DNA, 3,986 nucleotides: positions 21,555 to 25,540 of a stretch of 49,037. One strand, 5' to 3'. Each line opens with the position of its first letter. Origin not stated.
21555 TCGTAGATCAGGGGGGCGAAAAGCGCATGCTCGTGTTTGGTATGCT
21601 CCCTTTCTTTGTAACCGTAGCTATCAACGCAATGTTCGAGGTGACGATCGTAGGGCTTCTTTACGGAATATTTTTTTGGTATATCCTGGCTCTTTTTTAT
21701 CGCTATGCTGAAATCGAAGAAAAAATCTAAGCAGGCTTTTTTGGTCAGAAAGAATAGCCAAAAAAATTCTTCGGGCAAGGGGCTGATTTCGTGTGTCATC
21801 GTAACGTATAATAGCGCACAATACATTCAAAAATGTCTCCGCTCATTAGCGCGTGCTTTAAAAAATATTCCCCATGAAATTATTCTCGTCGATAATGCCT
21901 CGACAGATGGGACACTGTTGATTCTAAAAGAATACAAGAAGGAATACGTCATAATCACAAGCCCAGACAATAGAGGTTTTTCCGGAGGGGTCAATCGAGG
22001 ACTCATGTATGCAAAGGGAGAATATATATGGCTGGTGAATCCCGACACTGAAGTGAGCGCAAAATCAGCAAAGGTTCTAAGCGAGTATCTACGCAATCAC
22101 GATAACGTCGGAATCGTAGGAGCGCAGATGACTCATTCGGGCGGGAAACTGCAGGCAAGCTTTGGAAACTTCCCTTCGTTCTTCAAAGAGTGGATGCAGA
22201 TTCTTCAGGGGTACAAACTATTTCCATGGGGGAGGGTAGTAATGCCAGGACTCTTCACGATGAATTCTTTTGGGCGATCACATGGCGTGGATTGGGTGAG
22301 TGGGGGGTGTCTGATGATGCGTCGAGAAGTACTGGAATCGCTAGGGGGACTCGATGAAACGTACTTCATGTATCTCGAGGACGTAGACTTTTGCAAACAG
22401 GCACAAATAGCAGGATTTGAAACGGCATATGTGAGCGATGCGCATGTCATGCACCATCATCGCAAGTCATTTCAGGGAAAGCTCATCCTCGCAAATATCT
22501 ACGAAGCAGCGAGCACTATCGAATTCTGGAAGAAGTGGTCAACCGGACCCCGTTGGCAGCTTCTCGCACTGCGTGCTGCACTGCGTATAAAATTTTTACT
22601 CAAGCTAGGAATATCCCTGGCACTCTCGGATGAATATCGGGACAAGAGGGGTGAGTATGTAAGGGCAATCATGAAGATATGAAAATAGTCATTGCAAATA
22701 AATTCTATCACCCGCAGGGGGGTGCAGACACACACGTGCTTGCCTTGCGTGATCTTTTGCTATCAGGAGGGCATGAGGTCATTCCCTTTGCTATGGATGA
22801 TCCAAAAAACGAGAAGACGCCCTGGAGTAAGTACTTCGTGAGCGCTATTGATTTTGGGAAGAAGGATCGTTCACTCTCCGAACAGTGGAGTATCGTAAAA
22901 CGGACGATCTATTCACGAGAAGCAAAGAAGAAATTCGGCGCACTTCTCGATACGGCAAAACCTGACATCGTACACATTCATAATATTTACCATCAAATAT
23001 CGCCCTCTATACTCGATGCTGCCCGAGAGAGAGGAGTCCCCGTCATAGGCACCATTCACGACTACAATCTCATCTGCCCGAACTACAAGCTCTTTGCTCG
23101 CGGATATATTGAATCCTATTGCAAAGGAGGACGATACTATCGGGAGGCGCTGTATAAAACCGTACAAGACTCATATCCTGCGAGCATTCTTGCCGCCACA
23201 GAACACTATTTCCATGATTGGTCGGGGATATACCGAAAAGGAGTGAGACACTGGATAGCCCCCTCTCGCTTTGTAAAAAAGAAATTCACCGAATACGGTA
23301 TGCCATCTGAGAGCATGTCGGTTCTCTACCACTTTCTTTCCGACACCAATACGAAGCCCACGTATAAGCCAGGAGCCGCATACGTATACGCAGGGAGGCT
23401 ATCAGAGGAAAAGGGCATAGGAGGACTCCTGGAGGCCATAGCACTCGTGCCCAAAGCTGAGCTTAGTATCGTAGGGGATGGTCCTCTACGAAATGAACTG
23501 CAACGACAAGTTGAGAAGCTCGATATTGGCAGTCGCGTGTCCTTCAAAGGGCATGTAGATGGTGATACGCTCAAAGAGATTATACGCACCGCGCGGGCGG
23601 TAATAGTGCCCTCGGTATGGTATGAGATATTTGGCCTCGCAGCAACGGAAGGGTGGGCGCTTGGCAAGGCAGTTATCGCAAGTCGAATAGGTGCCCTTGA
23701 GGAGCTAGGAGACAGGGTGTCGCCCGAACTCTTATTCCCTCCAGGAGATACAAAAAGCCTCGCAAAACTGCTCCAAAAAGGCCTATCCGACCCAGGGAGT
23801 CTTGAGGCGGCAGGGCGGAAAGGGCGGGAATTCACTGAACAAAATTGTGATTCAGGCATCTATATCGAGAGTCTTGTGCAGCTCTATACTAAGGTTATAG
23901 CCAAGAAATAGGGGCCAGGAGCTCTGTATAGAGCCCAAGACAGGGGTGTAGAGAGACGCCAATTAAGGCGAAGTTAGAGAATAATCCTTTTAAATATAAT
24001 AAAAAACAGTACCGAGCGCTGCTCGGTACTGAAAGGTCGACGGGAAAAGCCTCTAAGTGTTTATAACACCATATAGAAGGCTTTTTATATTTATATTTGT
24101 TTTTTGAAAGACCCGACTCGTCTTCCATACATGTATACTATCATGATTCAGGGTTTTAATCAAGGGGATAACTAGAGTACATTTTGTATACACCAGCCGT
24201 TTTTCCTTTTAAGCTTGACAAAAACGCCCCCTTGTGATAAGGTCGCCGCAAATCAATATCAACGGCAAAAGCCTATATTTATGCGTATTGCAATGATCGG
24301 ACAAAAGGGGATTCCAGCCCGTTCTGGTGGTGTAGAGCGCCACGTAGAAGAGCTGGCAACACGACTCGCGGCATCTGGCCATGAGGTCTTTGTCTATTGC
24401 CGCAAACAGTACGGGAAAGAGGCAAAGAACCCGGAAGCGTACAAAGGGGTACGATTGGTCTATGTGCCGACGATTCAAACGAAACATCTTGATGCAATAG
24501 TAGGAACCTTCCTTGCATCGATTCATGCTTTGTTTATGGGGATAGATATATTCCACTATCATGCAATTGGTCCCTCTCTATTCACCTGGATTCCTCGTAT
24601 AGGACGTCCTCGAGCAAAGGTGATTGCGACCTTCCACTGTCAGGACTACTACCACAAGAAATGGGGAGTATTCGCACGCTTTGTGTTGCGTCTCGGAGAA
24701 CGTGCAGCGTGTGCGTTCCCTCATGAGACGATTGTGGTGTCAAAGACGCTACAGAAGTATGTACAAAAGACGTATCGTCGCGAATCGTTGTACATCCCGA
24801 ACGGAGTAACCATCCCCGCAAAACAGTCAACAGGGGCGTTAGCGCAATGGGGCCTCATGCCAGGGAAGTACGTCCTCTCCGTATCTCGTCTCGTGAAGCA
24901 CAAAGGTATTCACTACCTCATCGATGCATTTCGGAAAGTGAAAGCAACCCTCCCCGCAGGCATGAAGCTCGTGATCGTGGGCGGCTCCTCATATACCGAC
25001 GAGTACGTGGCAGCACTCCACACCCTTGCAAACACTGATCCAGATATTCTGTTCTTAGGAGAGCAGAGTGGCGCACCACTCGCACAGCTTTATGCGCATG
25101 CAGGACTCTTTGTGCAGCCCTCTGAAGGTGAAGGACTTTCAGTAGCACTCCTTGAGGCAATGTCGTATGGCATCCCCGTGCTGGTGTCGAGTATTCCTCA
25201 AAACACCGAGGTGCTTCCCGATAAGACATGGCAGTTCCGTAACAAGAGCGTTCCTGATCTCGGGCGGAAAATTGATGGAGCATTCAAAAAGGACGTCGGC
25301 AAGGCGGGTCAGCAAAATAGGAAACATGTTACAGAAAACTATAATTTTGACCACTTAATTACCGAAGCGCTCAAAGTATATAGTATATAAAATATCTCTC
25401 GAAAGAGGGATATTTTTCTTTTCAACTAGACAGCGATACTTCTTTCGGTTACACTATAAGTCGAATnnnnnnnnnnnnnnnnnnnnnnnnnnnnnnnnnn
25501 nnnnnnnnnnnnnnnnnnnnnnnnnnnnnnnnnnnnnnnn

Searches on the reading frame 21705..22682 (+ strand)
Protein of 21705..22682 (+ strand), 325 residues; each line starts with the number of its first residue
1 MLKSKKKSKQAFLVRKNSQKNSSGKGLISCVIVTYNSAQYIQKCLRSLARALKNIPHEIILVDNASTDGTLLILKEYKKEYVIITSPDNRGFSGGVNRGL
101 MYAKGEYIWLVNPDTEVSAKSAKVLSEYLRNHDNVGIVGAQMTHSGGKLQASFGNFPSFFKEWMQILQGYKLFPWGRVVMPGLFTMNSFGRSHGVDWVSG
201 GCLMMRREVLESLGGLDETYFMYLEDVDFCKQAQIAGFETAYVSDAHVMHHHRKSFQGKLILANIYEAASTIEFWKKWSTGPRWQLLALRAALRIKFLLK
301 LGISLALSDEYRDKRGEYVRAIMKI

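Call 35: search_protein_families(library=pfam, proteins=[window:21705-22682:+], max_evalue=0.0001)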
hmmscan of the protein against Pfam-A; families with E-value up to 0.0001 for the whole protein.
window:21705-22682:+ (325 aa): 4 families
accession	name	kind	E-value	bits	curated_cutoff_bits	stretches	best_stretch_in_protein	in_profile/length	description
PF00535.33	Glycos_transf_2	-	2.6e-29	102.8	23.3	1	29-213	1-167/168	Glycosyl transferase family 2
PF13641.12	Glyco_tranf_2_3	-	2.8e-21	77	27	1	28-257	3-218/230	Glycosyltransferase like family 2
PF13632.12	Glyco_trans_2_3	-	1.9e-05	25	27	1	188-281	62-142/198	Glycosyl transferase family group 2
PF10111.15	Glyco_tranf_2_2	-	2.8e-05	24.2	27.3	0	31-119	3-96/276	Glycosyltransferase like family 2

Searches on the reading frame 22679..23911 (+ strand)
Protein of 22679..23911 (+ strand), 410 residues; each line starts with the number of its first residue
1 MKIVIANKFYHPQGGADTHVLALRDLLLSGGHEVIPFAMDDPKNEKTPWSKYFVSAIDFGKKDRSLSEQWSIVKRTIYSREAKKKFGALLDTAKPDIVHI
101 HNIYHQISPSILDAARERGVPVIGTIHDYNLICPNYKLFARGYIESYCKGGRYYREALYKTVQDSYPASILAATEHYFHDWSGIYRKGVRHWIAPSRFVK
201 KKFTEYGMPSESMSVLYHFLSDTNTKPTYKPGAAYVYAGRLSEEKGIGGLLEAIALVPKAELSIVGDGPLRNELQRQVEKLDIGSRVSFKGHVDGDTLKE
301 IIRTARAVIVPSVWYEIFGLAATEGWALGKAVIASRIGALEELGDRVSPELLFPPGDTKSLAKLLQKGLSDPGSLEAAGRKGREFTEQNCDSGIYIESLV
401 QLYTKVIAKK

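Call 35: search_protein_families(library=pfam, proteins=[window:22679-23911:+], max_evalue=0.0001)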
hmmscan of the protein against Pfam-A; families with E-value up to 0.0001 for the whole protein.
window:22679-23911:+ (410 aa): 4 families
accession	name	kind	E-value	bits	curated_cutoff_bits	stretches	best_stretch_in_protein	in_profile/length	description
PF00534.26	Glycos_transf_1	-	1.9e-27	96.4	26.4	1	234-384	17-171/172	Glycosyl transferases group 1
PF13692.12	Glyco_trans_1_4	-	6e-25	88.6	27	1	236-371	5-142/142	Glycosyl transferases group 1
PF13439.12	Glyco_transf_4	-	1.2e-15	58.4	28.5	1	14-218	2-164/170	Glycosyltransferase Family 4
PF13579.12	Glyco_trans_4_4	-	3.8e-07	31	29.7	1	14-151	1-103/158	Glycosyl transferase 4-like domain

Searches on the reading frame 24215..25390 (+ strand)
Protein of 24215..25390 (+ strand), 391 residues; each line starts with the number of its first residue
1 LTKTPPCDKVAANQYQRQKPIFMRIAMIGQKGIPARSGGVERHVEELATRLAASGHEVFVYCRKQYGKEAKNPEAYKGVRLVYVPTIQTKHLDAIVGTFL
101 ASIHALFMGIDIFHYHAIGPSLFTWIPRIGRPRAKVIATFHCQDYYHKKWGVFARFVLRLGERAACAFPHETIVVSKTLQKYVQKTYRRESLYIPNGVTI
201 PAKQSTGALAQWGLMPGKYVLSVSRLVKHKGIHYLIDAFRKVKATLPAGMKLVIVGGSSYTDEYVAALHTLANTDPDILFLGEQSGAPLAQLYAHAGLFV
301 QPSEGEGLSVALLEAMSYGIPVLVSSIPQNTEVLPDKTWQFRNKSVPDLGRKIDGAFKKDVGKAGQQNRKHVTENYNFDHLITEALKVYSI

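Call 35: search_protein_families(library=pfam, proteins=[window:24215-25390:+], max_evalue=0.0001)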
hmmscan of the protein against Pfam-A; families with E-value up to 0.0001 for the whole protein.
window:24215-25390:+ (391 aa): 6 families
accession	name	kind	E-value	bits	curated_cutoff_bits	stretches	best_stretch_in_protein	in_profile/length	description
PF00534.26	Glycos_transf_1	-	2e-25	89.8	26.4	1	217-360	15-159/172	Glycosyl transferases group 1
PF13692.12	Glyco_trans_1_4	-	1.8e-23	83.8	27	1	218-337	2-118/142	Glycosyl transferases group 1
PF13439.12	Glyco_transf_4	-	3e-23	83.1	28.5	1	38-198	2-166/170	Glycosyltransferase Family 4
PF13579.12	Glyco_trans_4_4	-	2e-14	54.7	29.7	1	38-197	1-158/158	Glycosyl transferase 4-like domain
PF20706.3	GT4-conflict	-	1.1e-10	41.5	26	1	220-326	200-312/385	Family 4 Glycosyltransferase in conflict systems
PF09314.17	DUF1972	-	8.5e-07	29.2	25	1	25-194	4-181/186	Domain of unknown function (DUF1972)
